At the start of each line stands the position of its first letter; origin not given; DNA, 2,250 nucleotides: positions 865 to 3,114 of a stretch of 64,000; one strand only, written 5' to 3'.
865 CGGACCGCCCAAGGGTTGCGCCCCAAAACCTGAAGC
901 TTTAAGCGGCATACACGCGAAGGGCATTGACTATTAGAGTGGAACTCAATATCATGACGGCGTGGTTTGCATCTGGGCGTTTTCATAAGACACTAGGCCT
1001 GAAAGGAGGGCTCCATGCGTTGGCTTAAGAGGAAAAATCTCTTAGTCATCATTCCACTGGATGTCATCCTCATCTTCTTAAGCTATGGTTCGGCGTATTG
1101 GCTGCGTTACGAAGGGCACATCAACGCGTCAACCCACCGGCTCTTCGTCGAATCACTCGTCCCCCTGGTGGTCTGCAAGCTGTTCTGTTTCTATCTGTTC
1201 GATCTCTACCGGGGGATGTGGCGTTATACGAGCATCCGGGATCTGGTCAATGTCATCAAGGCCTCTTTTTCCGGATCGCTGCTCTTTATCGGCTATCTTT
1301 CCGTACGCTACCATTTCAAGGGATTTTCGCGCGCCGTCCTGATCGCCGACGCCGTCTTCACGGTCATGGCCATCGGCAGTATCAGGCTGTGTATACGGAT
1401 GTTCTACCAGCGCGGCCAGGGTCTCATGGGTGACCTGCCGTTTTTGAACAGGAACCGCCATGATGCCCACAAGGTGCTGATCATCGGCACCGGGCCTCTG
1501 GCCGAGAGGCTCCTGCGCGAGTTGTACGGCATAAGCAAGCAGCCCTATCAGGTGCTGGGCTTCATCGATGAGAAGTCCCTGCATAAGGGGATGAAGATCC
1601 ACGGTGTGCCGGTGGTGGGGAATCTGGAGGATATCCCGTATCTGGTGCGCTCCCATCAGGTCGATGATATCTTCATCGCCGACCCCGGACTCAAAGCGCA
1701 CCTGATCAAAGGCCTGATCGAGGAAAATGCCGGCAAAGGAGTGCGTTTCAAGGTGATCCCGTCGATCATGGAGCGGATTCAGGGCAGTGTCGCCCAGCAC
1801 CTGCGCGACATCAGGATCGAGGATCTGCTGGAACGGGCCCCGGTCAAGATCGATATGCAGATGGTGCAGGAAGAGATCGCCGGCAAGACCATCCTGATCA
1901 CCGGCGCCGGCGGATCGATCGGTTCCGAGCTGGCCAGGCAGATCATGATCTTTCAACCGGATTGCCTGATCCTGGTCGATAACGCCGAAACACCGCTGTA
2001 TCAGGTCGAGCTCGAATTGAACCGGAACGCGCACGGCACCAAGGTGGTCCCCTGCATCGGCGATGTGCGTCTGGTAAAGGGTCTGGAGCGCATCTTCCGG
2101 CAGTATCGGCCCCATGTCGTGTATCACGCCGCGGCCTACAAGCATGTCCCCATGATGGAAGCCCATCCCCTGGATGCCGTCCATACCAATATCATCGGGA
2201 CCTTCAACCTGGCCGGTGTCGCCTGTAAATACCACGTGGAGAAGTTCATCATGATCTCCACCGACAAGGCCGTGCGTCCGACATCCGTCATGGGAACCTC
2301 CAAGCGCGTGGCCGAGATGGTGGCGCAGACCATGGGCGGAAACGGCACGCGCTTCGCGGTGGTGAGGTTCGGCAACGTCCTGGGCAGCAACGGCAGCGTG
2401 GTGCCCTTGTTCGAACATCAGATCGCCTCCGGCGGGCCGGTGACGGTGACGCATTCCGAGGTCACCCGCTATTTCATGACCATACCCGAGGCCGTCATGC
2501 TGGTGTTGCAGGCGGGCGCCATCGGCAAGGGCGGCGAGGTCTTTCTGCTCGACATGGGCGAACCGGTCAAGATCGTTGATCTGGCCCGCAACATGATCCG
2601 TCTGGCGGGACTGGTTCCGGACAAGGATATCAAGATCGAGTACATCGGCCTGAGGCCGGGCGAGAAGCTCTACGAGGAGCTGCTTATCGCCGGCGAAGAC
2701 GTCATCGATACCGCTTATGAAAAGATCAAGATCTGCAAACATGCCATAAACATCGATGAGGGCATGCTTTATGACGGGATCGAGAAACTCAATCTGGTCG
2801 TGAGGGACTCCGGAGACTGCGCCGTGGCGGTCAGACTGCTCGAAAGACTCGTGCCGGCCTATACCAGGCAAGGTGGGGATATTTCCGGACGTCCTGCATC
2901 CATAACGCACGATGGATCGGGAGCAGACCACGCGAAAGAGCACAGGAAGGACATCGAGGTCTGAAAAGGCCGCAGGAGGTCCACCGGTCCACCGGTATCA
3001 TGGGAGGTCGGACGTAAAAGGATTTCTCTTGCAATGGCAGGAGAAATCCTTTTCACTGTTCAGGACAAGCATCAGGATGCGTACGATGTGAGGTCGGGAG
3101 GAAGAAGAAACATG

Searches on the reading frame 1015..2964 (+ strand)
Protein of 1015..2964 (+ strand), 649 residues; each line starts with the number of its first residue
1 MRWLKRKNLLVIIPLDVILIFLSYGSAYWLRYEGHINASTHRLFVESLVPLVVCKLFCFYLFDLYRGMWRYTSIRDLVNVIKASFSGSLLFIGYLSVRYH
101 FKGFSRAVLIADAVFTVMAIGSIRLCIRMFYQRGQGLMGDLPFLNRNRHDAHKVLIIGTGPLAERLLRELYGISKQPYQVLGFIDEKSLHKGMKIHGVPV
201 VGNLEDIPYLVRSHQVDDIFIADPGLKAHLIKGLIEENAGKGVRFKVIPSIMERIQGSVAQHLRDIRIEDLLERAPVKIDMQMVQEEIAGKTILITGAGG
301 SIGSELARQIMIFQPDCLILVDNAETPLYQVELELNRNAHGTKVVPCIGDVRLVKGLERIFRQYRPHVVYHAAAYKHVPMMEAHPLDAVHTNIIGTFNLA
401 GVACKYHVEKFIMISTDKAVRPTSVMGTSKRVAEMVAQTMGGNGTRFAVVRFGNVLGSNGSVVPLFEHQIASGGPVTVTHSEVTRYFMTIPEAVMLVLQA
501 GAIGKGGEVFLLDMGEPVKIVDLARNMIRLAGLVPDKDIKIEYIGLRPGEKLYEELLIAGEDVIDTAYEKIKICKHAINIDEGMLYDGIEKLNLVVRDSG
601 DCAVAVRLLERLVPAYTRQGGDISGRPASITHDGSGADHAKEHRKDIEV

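Call 69: find_encoding_contigs(protein=window:1015-2964:+, flank=10000, max_places=1)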
Protein window:1015-2964:+ (649 aa): no gene with exactly this product is on record in the collection.
